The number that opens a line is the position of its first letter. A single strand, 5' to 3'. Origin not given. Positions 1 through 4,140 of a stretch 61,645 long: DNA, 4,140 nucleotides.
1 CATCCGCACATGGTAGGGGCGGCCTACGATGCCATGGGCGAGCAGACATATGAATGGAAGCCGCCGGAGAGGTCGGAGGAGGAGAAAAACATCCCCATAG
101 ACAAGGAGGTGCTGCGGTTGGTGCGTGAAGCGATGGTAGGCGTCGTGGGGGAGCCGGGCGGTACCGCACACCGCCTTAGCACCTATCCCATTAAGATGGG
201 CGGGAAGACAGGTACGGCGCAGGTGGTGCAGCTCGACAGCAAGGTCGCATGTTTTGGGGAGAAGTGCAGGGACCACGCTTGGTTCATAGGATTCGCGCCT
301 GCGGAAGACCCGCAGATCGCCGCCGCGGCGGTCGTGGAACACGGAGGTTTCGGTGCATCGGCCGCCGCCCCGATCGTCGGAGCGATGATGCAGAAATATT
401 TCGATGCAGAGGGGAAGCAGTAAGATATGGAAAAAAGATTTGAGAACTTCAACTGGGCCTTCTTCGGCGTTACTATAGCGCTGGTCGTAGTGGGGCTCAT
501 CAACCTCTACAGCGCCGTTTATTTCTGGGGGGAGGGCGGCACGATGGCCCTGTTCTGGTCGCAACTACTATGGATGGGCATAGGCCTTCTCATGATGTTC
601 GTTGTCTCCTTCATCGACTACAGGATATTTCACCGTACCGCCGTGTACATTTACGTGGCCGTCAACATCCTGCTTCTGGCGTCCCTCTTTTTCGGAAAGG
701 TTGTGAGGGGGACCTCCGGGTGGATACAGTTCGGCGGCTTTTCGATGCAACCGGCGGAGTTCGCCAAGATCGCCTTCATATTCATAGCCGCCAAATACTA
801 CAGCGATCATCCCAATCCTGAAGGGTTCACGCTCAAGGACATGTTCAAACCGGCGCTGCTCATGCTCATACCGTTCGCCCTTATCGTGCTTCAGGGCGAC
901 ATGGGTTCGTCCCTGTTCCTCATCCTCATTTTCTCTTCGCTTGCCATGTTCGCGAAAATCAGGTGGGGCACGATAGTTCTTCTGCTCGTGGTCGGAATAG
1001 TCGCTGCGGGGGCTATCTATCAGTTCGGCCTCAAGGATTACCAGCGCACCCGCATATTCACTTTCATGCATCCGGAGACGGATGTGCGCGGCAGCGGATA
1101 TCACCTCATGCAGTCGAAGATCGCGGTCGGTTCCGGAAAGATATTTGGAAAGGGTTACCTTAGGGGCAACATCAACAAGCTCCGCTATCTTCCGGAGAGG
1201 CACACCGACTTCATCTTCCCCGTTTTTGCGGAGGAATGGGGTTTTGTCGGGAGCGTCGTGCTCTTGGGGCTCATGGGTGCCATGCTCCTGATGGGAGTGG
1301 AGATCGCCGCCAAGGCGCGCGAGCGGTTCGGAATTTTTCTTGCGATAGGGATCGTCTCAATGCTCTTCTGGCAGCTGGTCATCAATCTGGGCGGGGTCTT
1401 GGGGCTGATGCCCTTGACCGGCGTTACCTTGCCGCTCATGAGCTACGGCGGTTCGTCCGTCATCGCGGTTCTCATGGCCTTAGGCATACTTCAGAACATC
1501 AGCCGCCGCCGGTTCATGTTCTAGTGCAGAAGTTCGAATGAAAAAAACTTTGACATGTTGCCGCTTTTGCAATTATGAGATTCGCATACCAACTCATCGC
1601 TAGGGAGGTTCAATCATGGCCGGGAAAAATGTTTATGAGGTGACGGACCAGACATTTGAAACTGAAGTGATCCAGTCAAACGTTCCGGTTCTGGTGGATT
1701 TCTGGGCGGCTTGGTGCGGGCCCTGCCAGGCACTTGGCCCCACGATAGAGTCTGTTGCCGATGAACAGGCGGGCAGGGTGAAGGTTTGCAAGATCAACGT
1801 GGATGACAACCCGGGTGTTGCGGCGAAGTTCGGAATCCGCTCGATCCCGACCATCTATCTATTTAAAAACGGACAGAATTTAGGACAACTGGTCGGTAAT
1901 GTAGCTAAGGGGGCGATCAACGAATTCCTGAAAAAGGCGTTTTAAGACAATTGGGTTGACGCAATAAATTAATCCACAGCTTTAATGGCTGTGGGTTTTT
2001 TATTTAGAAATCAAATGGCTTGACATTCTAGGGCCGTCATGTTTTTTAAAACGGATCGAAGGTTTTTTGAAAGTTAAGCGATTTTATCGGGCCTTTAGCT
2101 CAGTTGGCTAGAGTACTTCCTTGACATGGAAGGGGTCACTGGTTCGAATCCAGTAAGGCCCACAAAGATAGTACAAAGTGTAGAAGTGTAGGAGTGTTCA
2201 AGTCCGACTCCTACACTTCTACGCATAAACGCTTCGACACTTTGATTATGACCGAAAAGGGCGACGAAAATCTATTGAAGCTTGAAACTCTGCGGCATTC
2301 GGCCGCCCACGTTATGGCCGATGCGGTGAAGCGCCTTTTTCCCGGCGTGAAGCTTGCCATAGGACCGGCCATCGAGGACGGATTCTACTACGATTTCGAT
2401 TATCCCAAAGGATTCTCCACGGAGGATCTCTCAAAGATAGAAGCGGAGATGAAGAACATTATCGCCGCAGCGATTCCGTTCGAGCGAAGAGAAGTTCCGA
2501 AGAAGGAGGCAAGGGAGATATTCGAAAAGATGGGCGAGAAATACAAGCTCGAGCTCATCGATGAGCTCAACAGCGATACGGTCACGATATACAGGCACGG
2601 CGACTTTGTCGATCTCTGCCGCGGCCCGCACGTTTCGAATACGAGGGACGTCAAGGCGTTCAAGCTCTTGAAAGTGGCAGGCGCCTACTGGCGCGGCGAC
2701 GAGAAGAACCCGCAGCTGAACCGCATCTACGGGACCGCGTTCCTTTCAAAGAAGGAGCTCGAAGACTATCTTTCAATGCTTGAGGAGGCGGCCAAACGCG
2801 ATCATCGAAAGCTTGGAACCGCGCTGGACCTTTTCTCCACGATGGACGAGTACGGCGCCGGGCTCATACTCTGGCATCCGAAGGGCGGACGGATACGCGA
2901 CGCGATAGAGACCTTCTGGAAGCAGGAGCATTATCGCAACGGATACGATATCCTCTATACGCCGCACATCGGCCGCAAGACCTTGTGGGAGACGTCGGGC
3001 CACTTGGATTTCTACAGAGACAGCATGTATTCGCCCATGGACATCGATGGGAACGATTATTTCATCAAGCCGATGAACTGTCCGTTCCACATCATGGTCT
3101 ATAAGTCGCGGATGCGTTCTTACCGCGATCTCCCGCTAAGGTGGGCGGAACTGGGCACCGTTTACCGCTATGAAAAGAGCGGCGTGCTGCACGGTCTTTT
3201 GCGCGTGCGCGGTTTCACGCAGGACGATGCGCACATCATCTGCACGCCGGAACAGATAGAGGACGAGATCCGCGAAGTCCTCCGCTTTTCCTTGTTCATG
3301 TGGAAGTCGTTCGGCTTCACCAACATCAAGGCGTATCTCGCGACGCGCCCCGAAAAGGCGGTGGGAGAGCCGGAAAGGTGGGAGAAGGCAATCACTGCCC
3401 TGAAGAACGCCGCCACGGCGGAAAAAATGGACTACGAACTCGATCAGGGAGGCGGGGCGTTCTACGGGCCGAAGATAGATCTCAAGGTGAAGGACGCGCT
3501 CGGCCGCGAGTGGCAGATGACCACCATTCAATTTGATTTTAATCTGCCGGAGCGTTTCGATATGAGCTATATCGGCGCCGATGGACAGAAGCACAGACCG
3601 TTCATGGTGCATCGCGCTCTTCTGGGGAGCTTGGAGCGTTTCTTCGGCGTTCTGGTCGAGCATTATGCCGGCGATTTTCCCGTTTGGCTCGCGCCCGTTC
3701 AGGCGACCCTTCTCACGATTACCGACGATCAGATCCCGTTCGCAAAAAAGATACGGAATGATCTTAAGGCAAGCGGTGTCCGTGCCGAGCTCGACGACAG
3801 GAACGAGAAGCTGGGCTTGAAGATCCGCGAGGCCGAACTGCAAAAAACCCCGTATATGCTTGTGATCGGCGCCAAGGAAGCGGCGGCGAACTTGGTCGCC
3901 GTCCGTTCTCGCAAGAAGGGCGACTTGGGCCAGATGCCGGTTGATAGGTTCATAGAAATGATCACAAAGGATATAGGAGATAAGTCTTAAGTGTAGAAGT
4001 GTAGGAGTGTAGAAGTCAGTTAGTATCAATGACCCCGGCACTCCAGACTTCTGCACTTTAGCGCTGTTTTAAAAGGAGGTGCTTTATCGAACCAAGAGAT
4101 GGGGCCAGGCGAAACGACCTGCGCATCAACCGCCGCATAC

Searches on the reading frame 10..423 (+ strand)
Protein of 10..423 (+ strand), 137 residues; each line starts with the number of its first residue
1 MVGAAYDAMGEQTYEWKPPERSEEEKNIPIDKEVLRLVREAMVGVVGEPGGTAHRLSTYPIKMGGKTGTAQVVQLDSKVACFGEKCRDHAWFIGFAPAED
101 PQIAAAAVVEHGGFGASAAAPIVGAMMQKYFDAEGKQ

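Call 89: search_protein_families(library=pfam, proteins=[window:10-423:+], max_evalue=0.001)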
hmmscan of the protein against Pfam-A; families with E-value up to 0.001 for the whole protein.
window:10-423:+ (137 aa): 1 family
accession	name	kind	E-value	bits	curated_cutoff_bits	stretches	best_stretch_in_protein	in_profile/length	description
PF00905.27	Transpeptidase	-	3.4e-20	72.9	22.1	1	20-128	193-299/299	Penicillin binding protein transpeptidase domain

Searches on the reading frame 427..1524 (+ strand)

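Call 89: search_protein_families(library=pfam, proteins=[window:427-1524:+], max_evalue=0.001)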
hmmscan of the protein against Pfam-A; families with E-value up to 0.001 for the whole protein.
window:427-1524:+ (365 aa): 1 family
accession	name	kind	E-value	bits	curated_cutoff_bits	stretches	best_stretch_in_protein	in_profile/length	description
PF01098.24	FTSW_RODA_SPOVE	-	4.9e-99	332.1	26.4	1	12-361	4-353/356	Cell cycle protein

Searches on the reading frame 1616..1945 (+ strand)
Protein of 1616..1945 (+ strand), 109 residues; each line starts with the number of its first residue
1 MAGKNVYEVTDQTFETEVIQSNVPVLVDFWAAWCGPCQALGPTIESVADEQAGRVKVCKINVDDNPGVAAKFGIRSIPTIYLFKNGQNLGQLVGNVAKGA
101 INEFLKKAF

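Call 89: search_protein_families(library=pfam, proteins=[window:1616-1945:+], max_evalue=0.001)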
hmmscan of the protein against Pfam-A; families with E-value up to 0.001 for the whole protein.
window:1616-1945:+ (109 aa): 9 families
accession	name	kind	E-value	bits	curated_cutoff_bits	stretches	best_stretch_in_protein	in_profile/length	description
PF00085.26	Thioredoxin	-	1.8e-32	111.9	23.5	1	6-107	2-103/103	Thioredoxin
PF13098.12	Thioredoxin_2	-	6.3e-07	30.1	27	1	20-102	3-101/104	Thioredoxin-like domain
PF13899.12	Thioredoxin_7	-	5.5e-05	23.6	27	1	20-83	15-81/83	Thioredoxin-like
PF13905.12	Thioredoxin_8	-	8.5e-05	23.3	27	0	24-64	3-45/94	Thioredoxin-like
PF08534.16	Redoxin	-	8.5e-05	22.8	26.6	1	12-94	19-103/148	Redoxin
PF13728.12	TraF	-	0.00033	21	23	1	26-88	133-204/224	F plasmid transfer operon protein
PF00578.27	AhpC-TSA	-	0.0004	20.8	26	1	13-66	17-71/124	AhpC/TSA family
PF04756.19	OST3_OST6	-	0.00059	19.8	27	1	34-85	46-104/294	OST3 / OST6 family, transporter family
PF14595.12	Thioredoxin_9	-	0.00062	20.1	25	1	15-90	35-111/129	Thioredoxin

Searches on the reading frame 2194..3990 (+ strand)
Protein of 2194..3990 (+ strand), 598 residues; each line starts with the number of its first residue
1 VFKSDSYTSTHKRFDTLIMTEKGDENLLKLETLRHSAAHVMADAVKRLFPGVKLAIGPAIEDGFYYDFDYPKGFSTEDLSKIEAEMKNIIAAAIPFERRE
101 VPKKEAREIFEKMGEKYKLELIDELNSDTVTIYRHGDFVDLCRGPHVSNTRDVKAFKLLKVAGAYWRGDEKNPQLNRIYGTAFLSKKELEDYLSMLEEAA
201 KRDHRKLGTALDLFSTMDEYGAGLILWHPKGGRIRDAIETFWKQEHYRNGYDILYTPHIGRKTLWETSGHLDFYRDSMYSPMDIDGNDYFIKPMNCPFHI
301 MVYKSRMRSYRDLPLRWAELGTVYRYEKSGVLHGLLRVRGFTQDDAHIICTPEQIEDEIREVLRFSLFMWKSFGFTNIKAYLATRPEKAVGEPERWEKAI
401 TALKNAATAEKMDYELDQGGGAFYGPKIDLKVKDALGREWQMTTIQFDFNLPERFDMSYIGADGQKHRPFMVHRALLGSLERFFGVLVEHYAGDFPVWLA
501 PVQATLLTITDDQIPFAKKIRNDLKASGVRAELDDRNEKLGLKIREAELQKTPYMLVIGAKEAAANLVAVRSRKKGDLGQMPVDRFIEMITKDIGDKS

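Call 8: search_protein_families(library=pfam, proteins=[window:2194-3990:+], max_evalue=0.01)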
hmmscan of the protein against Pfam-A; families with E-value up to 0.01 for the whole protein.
window:2194-3990:+ (598 aa): 3 families
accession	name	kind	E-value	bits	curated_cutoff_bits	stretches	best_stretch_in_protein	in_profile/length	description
PF00587.30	tRNA-synt_2b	-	2.1e-46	158.6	29.3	1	286-491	8-179/179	tRNA synthetase class II core domain (G, H, P, S and T)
PF03129.25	HGTP_anticodon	-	8.5e-23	80.8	21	1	504-592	2-93/94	Anticodon binding domain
PF07973.19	tRNA_SAD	-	8.8e-18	64.5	24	1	130-179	1-44/44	Threonyl and Alanyl tRNA synthetase second additional domain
